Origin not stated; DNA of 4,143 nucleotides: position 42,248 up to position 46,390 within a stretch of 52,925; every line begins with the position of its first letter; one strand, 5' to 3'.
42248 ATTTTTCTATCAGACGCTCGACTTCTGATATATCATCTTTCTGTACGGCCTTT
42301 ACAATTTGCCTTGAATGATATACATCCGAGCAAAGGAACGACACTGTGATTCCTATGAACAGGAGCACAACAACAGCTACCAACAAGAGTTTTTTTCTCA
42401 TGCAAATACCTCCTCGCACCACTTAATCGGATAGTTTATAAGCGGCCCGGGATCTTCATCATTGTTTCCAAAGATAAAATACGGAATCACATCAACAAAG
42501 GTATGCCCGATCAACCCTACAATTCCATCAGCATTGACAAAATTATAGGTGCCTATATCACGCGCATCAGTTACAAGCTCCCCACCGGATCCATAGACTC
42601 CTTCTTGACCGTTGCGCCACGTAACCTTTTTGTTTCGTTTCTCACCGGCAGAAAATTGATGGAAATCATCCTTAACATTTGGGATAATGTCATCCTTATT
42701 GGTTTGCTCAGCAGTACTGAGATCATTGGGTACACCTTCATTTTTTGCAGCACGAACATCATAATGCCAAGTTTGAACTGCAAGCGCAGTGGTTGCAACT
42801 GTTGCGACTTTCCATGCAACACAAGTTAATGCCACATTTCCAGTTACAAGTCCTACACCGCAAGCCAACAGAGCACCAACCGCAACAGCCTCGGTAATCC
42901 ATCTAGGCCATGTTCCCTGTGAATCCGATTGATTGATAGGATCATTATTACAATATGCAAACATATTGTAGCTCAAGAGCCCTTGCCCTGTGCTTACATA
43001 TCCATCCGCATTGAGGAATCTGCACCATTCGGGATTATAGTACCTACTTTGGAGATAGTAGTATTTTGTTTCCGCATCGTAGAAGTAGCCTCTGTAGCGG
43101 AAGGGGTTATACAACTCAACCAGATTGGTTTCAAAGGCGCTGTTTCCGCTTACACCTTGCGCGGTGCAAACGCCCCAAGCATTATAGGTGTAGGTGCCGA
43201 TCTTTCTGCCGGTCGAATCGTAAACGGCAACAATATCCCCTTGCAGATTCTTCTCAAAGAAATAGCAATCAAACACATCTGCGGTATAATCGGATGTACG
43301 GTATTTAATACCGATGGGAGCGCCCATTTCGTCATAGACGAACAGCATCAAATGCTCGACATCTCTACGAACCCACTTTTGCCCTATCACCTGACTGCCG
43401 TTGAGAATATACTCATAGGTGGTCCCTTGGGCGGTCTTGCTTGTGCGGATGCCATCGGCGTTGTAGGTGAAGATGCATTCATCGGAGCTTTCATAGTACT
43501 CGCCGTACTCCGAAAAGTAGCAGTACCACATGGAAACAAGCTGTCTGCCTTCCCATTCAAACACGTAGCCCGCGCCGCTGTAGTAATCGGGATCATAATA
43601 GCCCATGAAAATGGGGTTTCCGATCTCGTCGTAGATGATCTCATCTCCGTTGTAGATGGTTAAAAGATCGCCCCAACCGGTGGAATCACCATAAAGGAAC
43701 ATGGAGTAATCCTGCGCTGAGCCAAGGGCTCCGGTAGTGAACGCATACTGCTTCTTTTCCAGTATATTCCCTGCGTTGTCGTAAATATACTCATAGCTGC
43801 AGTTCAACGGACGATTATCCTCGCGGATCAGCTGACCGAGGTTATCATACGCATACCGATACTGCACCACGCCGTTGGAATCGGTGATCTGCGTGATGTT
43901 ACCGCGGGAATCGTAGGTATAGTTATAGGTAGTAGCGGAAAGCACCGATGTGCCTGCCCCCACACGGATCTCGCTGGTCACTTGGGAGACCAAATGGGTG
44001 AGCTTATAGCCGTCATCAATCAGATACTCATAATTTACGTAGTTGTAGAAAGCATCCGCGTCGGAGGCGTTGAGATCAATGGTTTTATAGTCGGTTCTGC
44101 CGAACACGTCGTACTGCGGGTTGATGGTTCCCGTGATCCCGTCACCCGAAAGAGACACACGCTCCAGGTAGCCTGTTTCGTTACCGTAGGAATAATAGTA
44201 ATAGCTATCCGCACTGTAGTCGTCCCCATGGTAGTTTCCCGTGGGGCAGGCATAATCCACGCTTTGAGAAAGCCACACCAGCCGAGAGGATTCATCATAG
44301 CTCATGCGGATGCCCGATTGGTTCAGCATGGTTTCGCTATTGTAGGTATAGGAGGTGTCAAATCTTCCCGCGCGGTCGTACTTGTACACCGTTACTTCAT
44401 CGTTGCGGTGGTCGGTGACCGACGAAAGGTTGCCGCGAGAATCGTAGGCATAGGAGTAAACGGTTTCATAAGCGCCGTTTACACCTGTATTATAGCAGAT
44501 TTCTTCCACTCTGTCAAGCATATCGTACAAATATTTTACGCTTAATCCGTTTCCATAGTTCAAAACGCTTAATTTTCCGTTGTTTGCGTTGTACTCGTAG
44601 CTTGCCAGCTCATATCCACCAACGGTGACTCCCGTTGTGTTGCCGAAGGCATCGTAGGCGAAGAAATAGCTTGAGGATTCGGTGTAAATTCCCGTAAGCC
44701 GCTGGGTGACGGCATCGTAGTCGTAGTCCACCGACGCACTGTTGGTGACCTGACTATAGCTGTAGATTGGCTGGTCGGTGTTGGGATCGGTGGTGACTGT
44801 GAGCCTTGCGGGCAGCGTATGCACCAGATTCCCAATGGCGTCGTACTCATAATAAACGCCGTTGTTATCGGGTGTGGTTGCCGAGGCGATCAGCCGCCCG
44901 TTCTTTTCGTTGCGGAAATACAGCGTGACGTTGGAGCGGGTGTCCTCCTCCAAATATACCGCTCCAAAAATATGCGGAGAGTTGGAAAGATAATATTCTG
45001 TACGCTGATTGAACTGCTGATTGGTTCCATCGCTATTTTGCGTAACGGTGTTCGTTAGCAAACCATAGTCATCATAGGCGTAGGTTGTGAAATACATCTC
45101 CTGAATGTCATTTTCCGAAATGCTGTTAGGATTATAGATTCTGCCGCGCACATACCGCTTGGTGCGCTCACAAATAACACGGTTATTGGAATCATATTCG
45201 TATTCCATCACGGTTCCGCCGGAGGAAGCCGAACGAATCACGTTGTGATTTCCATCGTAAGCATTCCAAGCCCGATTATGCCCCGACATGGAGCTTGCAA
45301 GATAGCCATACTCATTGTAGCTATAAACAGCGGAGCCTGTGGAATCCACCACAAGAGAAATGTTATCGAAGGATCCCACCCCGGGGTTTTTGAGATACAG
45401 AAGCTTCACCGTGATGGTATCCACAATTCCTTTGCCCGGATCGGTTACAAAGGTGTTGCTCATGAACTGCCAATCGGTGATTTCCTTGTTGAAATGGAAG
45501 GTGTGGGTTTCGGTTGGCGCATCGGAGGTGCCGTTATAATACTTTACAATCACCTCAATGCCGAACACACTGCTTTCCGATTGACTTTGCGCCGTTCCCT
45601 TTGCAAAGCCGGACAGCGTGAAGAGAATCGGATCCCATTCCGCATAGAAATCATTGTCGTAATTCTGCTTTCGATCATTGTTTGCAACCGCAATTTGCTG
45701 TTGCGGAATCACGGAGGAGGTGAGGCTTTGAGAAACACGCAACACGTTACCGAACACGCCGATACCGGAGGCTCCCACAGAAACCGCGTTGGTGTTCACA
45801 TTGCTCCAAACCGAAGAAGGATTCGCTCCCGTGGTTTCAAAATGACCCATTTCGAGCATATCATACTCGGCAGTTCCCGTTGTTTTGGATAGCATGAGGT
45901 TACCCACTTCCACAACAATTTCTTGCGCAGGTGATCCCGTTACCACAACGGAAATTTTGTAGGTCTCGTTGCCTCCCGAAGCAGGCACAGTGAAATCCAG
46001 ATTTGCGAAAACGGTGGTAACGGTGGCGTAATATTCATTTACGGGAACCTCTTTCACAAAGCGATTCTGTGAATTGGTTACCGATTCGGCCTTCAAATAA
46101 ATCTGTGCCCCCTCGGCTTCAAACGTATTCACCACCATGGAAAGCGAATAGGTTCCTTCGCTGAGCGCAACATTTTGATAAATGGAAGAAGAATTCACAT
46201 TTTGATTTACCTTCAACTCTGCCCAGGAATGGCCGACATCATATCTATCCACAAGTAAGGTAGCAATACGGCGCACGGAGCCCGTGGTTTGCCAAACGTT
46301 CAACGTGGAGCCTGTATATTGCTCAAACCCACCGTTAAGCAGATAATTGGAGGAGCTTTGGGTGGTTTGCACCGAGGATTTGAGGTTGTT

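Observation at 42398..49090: Sec-signal RHS/YD polymorphic toxin (2230 aa) in a Gram-positive context with CBM-like inserts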

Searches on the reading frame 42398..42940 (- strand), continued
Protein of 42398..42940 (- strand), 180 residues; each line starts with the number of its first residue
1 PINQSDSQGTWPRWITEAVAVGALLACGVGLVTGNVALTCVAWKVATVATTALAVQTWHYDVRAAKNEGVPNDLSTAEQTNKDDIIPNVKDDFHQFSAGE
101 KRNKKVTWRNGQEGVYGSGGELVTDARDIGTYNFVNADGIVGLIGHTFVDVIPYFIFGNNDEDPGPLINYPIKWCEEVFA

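Call 63: search_protein_families(library=pfam, alignment_id=A6, max_evalue=1)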
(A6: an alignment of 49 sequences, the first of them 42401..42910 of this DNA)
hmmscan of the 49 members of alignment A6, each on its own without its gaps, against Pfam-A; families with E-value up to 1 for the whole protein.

A. member 1, window:42401-42910:- (170 aa): 3 families
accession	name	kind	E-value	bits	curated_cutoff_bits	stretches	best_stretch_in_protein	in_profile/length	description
PF06645.18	SPC12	-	0.016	15.7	23.6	1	5-49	13-57/71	Microsomal signal peptidase 12 kDa subunit (SPC12)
PF02224.24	Cytidylate_kin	-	0.22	11.7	26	1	24-128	34-131/211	Cytidylate kinase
PF19814.4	DUF6297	-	0.87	8.7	29.8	0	3-45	57-99/375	Family of unknown function (DUF6297)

B. families by the number of members that match (of 49 scanned): 29 families (the first 25 are shown)
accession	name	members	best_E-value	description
PF13756.12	Stimulus_sens_1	3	0.067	Stimulus-sensing domain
PF19917.4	bpX1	1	0.0023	MoxR-vWA-beta-propeller ternary system domain bpX1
PF04584.19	Pox_A28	1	0.013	Poxvirus A28 family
PF06645.18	SPC12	1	0.016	Microsomal signal peptidase 12 kDa subunit (SPC12)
PF24738.1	DUF7689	1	0.018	Domain of unknown function (DUF7689)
PF00962.28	A_deaminase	1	0.018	Adenosine deaminase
PF16118.10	DUF4834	1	0.024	Domain of unknown function (DUF4834)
PF13523.12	Acetyltransf_8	1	0.033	Acetyltransferase (GNAT) domain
PF21557.3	RhaB_D2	1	0.045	Alpha-L-rhamnosidase, domain D2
PF20195.4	DUF6558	1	0.047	Phage tail protein N-terminal domain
PF23933.1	DUF7269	1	0.049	Family of unknown function (DUF7269)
PF11321.13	DUF3123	1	0.049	Protein of unknown function (DUF3123)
PF25587.1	Rv2743c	1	0.058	Rv2743c family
PF22639.1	Gp18_dom_I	1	0.066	Tail sheath protein Gp18-like domain I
PF13779.11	DUF4175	1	0.084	Domain of unknown function (DUF4175)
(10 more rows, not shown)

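Call 68: find_homologous_proteins(query=A6, max_evalue=0.00001)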
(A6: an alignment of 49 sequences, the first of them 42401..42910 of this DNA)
Query A6 (49 sequences) (170 aa, profile of the alignment): 70 proteins with E <= 0.00001 among 2444 candidates.
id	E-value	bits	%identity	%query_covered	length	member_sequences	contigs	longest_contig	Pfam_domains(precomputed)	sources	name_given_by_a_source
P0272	2.2e-49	185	30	90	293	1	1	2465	PF25023.2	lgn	-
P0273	8.8e-48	180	41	98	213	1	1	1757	-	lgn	-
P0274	2.3e-47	179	46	49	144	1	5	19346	-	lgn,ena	-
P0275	1.8e-46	176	41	98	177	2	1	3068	-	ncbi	-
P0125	6.8e-46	174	46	94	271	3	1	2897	-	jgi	jgi:RHS repeat-associated protein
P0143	9.3e-46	173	34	90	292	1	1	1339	PF25023.2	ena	-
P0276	1.7e-45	173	39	98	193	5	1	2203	-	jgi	jgi:hypothetical protein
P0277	2.1e-45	172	40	98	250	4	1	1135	-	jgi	jgi:RHS repeat-associated protein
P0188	2.3e-45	172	41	44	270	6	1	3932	-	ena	-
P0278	5.0e-45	171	41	74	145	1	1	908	-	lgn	-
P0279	5.9e-45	171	42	92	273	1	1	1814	-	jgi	jgi:RHS repeat-associated protein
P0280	8.7e-45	170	44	98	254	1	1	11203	-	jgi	jgi:RHS repeat-associated protein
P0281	1.6e-44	169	40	98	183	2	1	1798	-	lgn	-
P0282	7.0e-44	167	37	94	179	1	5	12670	-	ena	-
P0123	7.6e-44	167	38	96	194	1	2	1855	-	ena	-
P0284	8.9e-44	167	40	98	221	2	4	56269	-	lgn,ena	-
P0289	5.6e-43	164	40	67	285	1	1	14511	PF25023.2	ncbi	-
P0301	4.0e-39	152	31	64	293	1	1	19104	-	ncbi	-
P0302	2.8e-38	149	33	41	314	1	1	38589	-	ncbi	-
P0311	3.5e-36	142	28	74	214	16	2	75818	PF23847.2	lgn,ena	-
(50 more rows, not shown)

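Call 69: find_encoding_contigs(protein=P0284, flank=3000, max_places=2)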
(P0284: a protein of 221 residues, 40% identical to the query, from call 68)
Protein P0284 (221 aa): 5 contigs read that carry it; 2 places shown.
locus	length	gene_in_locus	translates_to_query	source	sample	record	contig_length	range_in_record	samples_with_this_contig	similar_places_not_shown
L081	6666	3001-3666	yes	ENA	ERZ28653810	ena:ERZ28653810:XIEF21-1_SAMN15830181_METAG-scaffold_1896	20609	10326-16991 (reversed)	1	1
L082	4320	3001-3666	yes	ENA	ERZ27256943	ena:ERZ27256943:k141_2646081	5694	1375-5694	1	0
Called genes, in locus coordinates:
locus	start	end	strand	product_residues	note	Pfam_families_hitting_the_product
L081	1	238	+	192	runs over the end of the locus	-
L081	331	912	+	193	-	-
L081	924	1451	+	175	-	-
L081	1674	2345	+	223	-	PF02195:ParB_N (weak)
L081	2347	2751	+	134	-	-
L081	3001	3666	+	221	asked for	-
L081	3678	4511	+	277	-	PF12796:Ank_2 (weak), PF00023:Ank (faint), PF13606:Ank_3 (faint), PF13637:Ank_4 (faint), PF12796:Ank_2, PF13857:Ank_5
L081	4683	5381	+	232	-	PF00696:AA_kinase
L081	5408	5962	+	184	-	PF01765:RRF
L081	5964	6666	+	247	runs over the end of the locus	PF01255:Prenyltransf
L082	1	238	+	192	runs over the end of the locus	-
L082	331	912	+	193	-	-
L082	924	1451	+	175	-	-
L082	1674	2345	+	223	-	PF02195:ParB_N (weak)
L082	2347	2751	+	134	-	-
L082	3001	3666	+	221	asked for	-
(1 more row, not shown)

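Call 70: find_encoding_contigs(protein=P0311, flank=4000, max_places=2)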
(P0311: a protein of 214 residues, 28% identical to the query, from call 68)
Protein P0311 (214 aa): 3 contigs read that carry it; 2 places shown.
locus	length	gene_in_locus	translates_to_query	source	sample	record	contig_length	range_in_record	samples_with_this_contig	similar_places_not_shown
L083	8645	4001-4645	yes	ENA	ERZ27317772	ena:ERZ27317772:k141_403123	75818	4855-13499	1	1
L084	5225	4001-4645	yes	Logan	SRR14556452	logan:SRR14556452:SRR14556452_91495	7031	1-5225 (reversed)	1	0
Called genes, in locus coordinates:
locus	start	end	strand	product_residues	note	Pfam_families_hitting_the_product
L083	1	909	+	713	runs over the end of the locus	PF01832:Glucosaminidase, PF25309:ELLD, PF01471:PG_binding_1, PF09374:PG_binding_3 (faint)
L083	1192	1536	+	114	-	-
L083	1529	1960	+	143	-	-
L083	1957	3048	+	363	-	PF23847:DUF7211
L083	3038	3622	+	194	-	PF23847:DUF7211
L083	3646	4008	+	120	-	PF24829:Phage_connect_2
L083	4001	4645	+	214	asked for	PF23847:DUF7211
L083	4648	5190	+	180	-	PF23847:DUF7211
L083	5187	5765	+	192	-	PF23847:DUF7211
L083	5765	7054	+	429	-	PF23847:DUF7211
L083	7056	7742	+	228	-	PF23847:DUF7211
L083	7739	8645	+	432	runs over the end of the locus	PF04860:Phage_portal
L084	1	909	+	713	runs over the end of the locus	PF01832:Glucosaminidase, PF25309:ELLD, PF01471:PG_binding_1, PF09374:PG_binding_3 (faint)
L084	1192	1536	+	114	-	-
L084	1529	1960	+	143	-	-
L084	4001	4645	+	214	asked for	PF23847:DUF7211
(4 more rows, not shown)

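Call 71: find_encoding_contigs(protein=P0302, flank=3000, max_places=2)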
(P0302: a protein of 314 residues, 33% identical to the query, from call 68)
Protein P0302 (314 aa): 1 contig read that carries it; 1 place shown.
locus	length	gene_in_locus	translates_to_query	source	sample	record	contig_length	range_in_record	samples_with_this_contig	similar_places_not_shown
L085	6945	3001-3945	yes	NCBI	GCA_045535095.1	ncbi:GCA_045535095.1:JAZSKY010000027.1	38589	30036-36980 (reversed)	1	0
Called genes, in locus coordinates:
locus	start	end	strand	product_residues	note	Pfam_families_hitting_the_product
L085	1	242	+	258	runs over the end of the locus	PF02811:PHP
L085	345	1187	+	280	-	PF00497:SBP_bac_3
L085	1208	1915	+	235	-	PF00528:BPD_transp_1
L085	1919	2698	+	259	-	PF02463:SMC_N (weak), PF00005:ABC_tran, PF13304:AAA_21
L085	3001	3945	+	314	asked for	-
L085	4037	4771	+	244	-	PF00023:Ank (faint), PF12796:Ank_2, PF13606:Ank_3 (faint), PF13637:Ank_4 (weak)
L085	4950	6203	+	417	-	-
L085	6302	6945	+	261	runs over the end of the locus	PF00696:AA_kinase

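Call 81: search_protein_families(library=padloc, proteins=[window:42401-42910:-], max_evalue=0.01)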
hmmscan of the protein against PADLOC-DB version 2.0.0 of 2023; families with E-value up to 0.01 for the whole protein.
window:42401-42910:- (170 aa): 0 families

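Call 87: find_encoding_contigs(protein=P0289, flank=2500, max_places=1)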
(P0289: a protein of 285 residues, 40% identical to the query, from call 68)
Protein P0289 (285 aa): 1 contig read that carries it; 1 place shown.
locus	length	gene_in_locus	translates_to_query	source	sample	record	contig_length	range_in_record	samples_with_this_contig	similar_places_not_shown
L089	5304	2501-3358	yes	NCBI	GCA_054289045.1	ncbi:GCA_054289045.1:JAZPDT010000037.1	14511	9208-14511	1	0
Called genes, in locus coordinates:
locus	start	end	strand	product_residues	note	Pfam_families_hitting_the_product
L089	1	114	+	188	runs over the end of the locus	-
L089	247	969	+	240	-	-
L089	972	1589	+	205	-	-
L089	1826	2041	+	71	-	-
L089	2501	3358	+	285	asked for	PF25023:TEN_YD-shell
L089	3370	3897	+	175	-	PF00023:Ank (faint), PF12796:Ank_2, PF13606:Ank_3 (faint), PF13857:Ank_5 (faint), PF13637:Ank_4 (faint)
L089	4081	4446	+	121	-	PF01527:HTH_Tnp_1, PF13384:HTH_23 (weak), PF11544:Spc42p (weak)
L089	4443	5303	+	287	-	?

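Call 88: find_encoding_contigs(protein=P0301, flank=2500, max_places=1)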
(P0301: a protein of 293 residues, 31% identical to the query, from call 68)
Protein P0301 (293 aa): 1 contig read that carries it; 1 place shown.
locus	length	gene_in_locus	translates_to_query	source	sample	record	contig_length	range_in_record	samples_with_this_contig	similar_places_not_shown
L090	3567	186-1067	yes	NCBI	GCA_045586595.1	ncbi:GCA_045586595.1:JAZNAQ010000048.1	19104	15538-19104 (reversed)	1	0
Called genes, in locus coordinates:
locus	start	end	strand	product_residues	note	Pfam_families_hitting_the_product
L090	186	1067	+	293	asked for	-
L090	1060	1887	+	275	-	PF12796:Ank_2, PF13606:Ank_3 (faint), PF23745:ANK_LRRK2 (faint), PF13857:Ank_5 (faint), PF00023:Ank (weak), PF13637:Ank_4 (weak)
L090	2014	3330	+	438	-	PF00890:FAD_binding_2 (weak), PF01266:DAO, PF01494:FAD_binding_3, PF13450:NAD_binding_8 (weak), PF00355:Rieske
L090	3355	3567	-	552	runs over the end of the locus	PF00365:PFK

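Call 89: find_encoding_contigs(protein=P0280, flank=2500, max_places=1)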
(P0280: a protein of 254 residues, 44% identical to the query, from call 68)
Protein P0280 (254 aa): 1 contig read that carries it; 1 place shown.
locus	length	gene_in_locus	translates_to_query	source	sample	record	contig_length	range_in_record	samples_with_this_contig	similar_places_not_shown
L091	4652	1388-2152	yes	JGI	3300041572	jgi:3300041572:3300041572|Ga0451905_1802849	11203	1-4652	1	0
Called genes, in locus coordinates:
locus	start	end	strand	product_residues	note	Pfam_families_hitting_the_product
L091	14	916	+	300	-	PF25023:TEN_YD-shell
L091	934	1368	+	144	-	-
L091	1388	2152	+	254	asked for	-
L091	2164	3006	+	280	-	PF12796:Ank_2 (weak), PF13606:Ank_3 (faint), PF00023:Ank (faint), PF13637:Ank_4 (faint), PF12796:Ank_2, PF13857:Ank_5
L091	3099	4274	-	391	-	PF00155:Aminotran_1_2, PF00266:Aminotran_5, PF01041:DegT_DnrJ_EryC1, PF01053:Cys_Met_Meta_PP (weak)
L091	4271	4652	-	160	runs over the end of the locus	PF13404:HTH_AsnC-type (weak), PF13412:HTH_24 (weak), PF01037:AsnC_trans_reg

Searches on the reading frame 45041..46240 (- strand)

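Call 6: search_protein_families(library=pfam, proteins=[window:45041-46240:-], max_evalue=10)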
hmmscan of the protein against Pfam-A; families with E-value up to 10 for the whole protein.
window:45041-46240:- (400 aa): 2 families
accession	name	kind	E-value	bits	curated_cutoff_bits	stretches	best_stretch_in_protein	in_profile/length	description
PF05593.20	RHS_repeat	-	1.9e-05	25.3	22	1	328-356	1-29/38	RHS Repeat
PF16405.10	DUF5013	-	0.012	16.3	28.5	1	13-51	58-98/149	Domain of unknown function (DUF5013)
